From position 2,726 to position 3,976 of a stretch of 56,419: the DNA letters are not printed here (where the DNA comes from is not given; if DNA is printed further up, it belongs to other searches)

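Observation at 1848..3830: Low-GC islet with a NERD/zinc-finger nuclease-like gene and a SIR2-superfamily (DUF4917-like) gene, inserted exactly between two native stop codons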

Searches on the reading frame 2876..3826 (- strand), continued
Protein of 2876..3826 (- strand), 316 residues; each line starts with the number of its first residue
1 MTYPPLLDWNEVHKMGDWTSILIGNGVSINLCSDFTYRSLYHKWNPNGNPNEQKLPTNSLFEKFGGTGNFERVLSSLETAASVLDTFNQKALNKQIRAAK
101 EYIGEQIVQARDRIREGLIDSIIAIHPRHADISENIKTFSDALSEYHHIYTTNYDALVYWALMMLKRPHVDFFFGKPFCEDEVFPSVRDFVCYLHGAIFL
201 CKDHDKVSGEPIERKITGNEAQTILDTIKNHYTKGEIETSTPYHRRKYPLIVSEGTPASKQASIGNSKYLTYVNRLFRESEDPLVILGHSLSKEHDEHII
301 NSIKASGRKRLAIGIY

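Call 40: search_solved_structures(query=A1, max_evalue=1, show_alignments=4)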
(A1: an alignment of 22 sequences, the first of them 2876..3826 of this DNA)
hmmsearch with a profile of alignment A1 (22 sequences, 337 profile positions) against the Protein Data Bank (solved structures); distinct sequences matched with E-value up to 1: 49.
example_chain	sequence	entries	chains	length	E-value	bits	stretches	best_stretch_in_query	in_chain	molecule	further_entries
8w9l_A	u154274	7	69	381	5.2e-06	29.1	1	73-232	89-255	SIR2-like domain-containing protein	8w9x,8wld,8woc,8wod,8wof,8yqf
8j4u_A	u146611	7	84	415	0.011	18.2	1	137-222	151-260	SIR2-like domain-containing protein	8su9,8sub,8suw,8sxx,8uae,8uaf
7jrq_A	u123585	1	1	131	0.025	17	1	43-136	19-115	MPP1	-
1rp3_A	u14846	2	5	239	0.058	15.7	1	48-116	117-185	RNA polymerase sigma factor SIGMA-28 (FliA) | RNA polymerase sigma factor FliA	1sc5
9cte_A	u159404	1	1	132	0.059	15.7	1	49-136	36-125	De novo protein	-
3j92_u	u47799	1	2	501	0.25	13.6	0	43-115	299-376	NEMF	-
6xeh_A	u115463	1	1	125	0.35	13.2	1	43-137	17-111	DE NOVO DESIGNED OR386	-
3lxg_A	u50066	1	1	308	0.46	12.8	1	29-99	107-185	cAMP and cAMP-inhibited cGMP 3',5'-cyclic phosphodiesterase 10A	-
5k9r_A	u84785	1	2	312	0.46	12.8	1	29-99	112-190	cAMP and cAMP-inhibited cGMP 3',5'-cyclic phosphodiesterase 10A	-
5ede_B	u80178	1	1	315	0.46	12.8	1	29-99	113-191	cAMP and cAMP-inhibited cGMP 3',5'-cyclic phosphodiesterase 10A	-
5edg_A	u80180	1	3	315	0.46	12.8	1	29-99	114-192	cAMP and cAMP-inhibited cGMP 3',5'-cyclic phosphodiesterase 10A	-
5edh_A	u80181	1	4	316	0.46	12.8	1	29-99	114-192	cAMP and cAMP-inhibited cGMP 3',5'-cyclic phosphodiesterase 10A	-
5ede_A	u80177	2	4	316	0.46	12.8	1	29-99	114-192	cAMP and cAMP-inhibited cGMP 3',5'-cyclic phosphodiesterase 10A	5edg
6k9u_A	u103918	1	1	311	0.47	12.8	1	29-99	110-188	cAMP and cAMP-inhibited cGMP 3',5'-cyclic phosphodiesterase 10A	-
5i2r_A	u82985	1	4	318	0.47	12.8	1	29-99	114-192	cAMP and cAMP-inhibited cGMP 3',5'-cyclic phosphodiesterase 10A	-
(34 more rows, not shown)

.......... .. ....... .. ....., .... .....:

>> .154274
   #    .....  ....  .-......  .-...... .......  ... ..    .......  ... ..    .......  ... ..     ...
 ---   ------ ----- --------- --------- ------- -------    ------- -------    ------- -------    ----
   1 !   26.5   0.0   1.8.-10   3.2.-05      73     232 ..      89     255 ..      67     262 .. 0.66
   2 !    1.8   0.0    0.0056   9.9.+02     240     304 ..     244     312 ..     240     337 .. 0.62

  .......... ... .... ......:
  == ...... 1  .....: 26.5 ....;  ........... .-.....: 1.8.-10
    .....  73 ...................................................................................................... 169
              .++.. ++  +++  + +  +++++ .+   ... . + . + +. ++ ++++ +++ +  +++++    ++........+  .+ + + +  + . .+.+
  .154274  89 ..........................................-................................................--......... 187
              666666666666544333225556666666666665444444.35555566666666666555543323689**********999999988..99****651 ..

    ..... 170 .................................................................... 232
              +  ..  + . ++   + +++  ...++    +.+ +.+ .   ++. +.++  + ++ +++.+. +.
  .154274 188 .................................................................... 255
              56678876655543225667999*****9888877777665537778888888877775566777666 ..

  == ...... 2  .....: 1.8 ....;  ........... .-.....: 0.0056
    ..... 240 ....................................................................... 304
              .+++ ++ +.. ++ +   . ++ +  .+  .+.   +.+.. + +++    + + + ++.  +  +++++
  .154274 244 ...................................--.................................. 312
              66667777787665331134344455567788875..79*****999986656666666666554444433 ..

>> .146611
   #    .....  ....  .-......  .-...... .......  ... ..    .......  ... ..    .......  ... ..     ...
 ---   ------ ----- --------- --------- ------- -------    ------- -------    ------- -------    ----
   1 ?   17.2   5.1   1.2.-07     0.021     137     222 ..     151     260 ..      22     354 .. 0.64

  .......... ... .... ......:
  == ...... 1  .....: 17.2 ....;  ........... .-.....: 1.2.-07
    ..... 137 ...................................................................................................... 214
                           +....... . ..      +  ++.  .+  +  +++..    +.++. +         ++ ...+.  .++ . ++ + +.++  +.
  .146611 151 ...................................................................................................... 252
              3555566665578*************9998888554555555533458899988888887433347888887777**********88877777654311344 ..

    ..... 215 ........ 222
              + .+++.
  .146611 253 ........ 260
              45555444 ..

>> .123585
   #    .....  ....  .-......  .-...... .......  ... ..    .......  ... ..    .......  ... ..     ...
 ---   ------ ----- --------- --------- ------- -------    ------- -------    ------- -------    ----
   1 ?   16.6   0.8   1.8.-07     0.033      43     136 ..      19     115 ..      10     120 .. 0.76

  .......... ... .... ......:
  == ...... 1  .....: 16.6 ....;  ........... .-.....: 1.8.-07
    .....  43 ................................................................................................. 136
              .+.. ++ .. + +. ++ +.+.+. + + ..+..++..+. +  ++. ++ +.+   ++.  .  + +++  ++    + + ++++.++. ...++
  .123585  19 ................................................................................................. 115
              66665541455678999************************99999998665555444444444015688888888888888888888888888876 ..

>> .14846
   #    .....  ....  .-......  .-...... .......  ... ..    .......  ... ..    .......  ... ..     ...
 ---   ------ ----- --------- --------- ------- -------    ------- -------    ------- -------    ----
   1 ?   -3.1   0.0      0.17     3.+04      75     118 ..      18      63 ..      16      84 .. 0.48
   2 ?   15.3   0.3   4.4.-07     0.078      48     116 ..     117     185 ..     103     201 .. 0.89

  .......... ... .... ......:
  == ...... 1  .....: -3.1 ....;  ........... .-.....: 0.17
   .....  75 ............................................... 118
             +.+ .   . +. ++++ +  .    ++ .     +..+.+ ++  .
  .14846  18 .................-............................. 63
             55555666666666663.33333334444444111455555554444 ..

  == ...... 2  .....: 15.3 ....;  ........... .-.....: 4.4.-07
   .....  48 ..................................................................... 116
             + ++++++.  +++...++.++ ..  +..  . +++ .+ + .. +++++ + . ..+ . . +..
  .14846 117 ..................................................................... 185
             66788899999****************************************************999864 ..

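Call 46: search_dna_similar(query=window:2876-3826:-, collection=plasmids, mode=protein, max_rows=15)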
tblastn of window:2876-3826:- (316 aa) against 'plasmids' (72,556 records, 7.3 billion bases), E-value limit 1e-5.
Records with a match: 35; places in all: 36; records where one place covers at least 80% of the query: 35.
Best place of each record, by identity: <60% 35.
By first word of the organism name: Leptospira 15; Pseudomonas 2; Escherichia 2; Moraxella 2; Deinococcus 2; Rhizobium 2; Brucella 1; Aliarcobacter 1; Methylobacter 1; Roseomonas 1; and 6 more.
By predicted mobility (MOB-suite, as given by PLSDB): non-mobilizable 25; conjugative 6; mobilizable 4.
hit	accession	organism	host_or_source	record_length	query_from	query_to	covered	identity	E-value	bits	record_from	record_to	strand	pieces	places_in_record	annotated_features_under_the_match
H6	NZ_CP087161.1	Pseudomonas sp. CIP-10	-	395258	5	316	99%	28.1%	2e-20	99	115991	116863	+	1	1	DUF4917 family protein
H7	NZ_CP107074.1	Brucella abortus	Bovine,cell culture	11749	20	316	94%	29.1%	2e-20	99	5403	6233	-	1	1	DUF4917 family protein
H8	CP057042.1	Escherichia coli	culture,Pooled cattle faecal samples ...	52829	6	316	98%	27.7%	7e-19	94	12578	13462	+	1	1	DUF4917 family protein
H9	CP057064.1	Escherichia coli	culture,Pooled cattle faecal samples ...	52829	6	316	98%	27.7%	7e-19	94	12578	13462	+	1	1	DUF4917 family protein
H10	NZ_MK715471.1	Aliarcobacter cryaerophilus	Greenshell mussel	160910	1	316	100%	26.9%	2e-16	87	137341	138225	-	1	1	DUF4917 family protein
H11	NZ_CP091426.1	Methylobacter sp. YRD-M1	isolate,wetland soil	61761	21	316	94%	28.4%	7e-15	82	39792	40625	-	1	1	DUF4917 family protein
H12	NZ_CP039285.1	Leptospira interrogans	Homo sapiens,blood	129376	21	316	94%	28.3%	1e-18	94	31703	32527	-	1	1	DUF4917 family protein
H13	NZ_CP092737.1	Leptospira interrogans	Homo sapiens,blood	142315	21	316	94%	28.3%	1e-18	94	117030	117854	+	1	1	DUF4917 family protein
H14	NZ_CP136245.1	Leptospira interrogans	Canis lupus familiaris,urine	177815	21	316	94%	28.3%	1e-18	94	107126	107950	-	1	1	DUF4917 family protein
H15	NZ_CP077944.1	Leptospira interrogans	Canis lupus familiaris,urine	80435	21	316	94%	28.3%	5e-18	92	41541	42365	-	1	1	DUF4917 family protein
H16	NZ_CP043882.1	Leptospira interrogans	Homo sapiens,cell culture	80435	21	316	94%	28.3%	5e-18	92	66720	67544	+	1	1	DUF4917 family protein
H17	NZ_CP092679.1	Leptospira interrogans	Homo sapiens,blood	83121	21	316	94%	28.3%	5e-18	92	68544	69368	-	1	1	DUF4917 family protein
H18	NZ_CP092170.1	Leptospira interrogans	Homo sapiens,blood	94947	21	316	94%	28.3%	5e-18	92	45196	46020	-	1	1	DUF4917 family protein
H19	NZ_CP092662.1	Leptospira interrogans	Homo sapiens,blood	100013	21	316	94%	28.3%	5e-18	92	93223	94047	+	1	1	DUF4917 family protein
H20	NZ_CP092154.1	Leptospira interrogans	Homo sapiens,blood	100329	21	316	94%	28.3%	5e-18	92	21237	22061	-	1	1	DUF4917 family protein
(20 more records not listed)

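Call 47: find_related_loci(query=A1, collection=viral_contigs, flank=8000)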
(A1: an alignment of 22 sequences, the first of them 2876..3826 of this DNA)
Query A1 (316 aa) in viral_contigs; peptide patterns used: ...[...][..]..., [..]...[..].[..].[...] (x = any residue, [..] = any of these).
100 stretches matched a pattern; 51 encode a relative of the query (tblastn E <= 1e-3); 51 distinct loci.
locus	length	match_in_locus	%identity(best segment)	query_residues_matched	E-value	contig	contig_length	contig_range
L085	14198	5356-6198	31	6-316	2e-30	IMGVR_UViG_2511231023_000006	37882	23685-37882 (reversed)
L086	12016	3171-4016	28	6-316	1e-29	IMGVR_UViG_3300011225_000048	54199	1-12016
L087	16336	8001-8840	29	6-316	2e-29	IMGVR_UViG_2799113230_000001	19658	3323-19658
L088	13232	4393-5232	28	6-316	8e-29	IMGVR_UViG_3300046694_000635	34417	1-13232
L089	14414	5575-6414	28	6-316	1e-28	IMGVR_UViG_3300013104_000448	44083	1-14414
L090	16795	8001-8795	30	20-316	1e-27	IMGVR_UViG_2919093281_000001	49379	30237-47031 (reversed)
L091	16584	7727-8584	28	9-316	1e-25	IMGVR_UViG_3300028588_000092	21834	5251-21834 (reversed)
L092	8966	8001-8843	28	4-316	7e-25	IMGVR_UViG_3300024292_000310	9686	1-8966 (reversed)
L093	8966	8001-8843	28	4-316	7e-25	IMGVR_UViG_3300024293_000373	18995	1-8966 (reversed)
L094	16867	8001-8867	29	6-316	2e-24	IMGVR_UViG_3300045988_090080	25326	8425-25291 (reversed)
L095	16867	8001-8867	29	6-316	8e-24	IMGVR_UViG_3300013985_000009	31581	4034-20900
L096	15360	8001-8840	31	21-316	1e-23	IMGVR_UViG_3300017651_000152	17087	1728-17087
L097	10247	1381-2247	28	6-316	2e-23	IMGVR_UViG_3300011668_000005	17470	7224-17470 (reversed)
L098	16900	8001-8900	29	10-316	5e-23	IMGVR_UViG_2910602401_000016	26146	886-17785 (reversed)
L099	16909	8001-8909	29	6-316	5e-23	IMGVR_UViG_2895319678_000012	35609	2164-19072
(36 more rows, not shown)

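Call 65: predict_structure(alignment_id=A4)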
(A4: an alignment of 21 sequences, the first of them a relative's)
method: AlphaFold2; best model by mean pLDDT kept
length: 345 residues; sequences in the alignment: 21
mean_pLDDT: 88.0   pTM: 0.87
mean pLDDT of the five models: 88.0, 88.0, 87.2, 86.8, 85.4
residues with pLDDT >= 90: 176; 70-90: 147; 50-70: 19; < 50: 3
segments of 3 or more residues with pLDDT < 50: 1-3
pLDDT, mean of each block of 10 residues (from residue 1): 68 94 88 92 86 82 89 90 85 92 91 84 85 93 95 87 84 86 69 92 92 77 80 88 81 93 93 93 92 95 94 96 96 93 83
secondary structure, 60 per line:
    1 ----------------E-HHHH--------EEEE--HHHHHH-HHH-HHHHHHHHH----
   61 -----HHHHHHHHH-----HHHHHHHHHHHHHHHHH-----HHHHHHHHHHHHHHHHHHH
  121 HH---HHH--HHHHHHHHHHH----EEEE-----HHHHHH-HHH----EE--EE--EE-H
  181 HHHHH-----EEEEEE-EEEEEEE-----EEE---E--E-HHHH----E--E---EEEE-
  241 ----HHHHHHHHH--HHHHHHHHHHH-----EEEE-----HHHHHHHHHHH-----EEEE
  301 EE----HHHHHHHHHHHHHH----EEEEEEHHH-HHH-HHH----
elements in order: H19-22 E31-34 H37-42 H48-56 H66-74 H80-96 H102-122 H131-141 E146-149 H155-160 H180-185 E191-196 E198-204 E210-212 H221-224 E236-239 H245-253 H256-266 E272-275 H281-291 E297-302 H307-320 E325-330

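Call 69: fold_search(model_id=the predicted structure, library=pdb)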
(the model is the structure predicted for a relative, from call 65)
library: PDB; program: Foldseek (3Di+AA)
matches with E <= 10: 491; with E <= 0.001: 77
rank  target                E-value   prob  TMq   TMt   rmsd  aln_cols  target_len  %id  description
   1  8j4u_G                2.2e-10  1.00  0.55  0.49   8.5       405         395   14  Structure of HerA-Sir2 complex from Escherichia coli Nezha system (released 2024-01-03)
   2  8sub_G                3.7e-10  1.00  0.55  0.50   7.9       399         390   15  E. coli SIR2-HerA complex (dodecamer SIR2 pentamer HerA) (released 2023-12-27)
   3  8su9_D                1.3e-09  1.00  0.59  0.53   7.9       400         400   15  E. coli SIR2-HerA complex (hexamer HerA bound with dodecamer Sir2) (released 2024-03-27)
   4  8sub_B                1.7e-09  1.00  0.58  0.51   8.4       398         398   15  E. coli SIR2-HerA complex (dodecamer SIR2 pentamer HerA) (released 2023-12-27)
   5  8sxx_F                2.0e-09  1.00  0.59  0.54   8.0       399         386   14  E. coli dodecamer SIR2 (released 2023-12-27)
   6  8suw_B                2.0e-09  1.00  0.55  0.49   8.8       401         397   15  E. coli SIR2-HerA complex (dodecamer SIR2 bound 4 protomers of HerA) (released 2024-03-27)
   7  8suw_J                2.6e-09  1.00  0.58  0.52   8.2       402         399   15  E. coli SIR2-HerA complex (dodecamer SIR2 bound 4 protomers of HerA) (released 2024-03-27)
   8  8sub_J                2.9e-09  1.00  0.58  0.51   8.2       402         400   14  E. coli SIR2-HerA complex (dodecamer SIR2 pentamer HerA) (released 2023-12-27)
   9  8uae_F                3.3e-09  1.00  0.57  0.53   7.7       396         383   16  E. coli Sir2_HerA complex (12:6) with ATPgamaS (released 2023-12-27)
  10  8sub_A                3.7e-09  1.00  0.51  0.46   9.1       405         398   15  E. coli SIR2-HerA complex (dodecamer SIR2 pentamer HerA) (released 2023-12-27)
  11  8sub_F                4.7e-09  1.00  0.62  0.55   7.1       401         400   14  E. coli SIR2-HerA complex (dodecamer SIR2 pentamer HerA) (released 2023-12-27)
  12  8sub_E                4.7e-09  1.00  0.52  0.46   8.8       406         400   14  E. coli SIR2-HerA complex (dodecamer SIR2 pentamer HerA) (released 2023-12-27)
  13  8wld_P                7.4e-09  1.00  0.52  0.52   7.3       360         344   14  Cryo-EM structure of SIR2/HerA antiphage complex (released 2024-09-11)
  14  8sub_D                7.8e-09  1.00  0.63  0.56   7.2       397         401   16  E. coli SIR2-HerA complex (dodecamer SIR2 pentamer HerA) (released 2023-12-27)
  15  8wld_J                8.3e-09  1.00  0.58  0.59   5.5       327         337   16  Cryo-EM structure of SIR2/HerA antiphage complex (released 2024-09-11)
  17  8w9l_A                1.0e-08  1.00  0.55  0.53   7.4       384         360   15  Cryo-EM structure of PsSIR2 (released 2024-09-11)
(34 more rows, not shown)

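Call 77: search_protein_families(library=pfam, proteins=[L040:9269-9907:+, L040:12378-12980:+, L040:12476-13291:-, L040:7175-7573:-, L040:8915-9253:+], max_evalue=0.001)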
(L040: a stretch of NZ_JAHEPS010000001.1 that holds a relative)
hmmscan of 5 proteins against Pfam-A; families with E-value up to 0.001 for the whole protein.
L040:9269-9907:+ (212 aa): 1 family
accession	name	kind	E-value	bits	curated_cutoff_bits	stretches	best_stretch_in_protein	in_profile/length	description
PF13747.11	DUF4164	-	0.00094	20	27.2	0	112-141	29-58/89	Domain of unknown function (DUF4164)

L040:12378-12980:+ (200 aa): 6 families
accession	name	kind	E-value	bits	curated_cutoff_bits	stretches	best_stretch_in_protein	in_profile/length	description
PF05656.20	DUF805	-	5e-15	56.4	25.7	1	103-191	3-104/111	Protein of unknown function (DUF805)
PF01381.28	HTH_3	-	7.8e-10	39.1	23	1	8-59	1-53/55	Helix-turn-helix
PF13560.12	HTH_31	-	6.5e-07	30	27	1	7-59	5-59/64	Helix-turn-helix domain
PF12844.13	HTH_19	-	7.3e-05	23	30.2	1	7-62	3-59/64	Helix-turn-helix domain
PF13443.12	HTH_26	-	0.00034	21.2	22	1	7-57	1-53/63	Cro/C1-type HTH DNA-binding domain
PF13413.12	HTH_25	-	0.00034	20.8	24.6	1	7-39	1-33/62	Helix-turn-helix domain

L040:12476-13291:- (271 aa): 0 families

L040:7175-7573:- (132 aa): 0 families

L040:8915-9253:+ (112 aa): 0 families
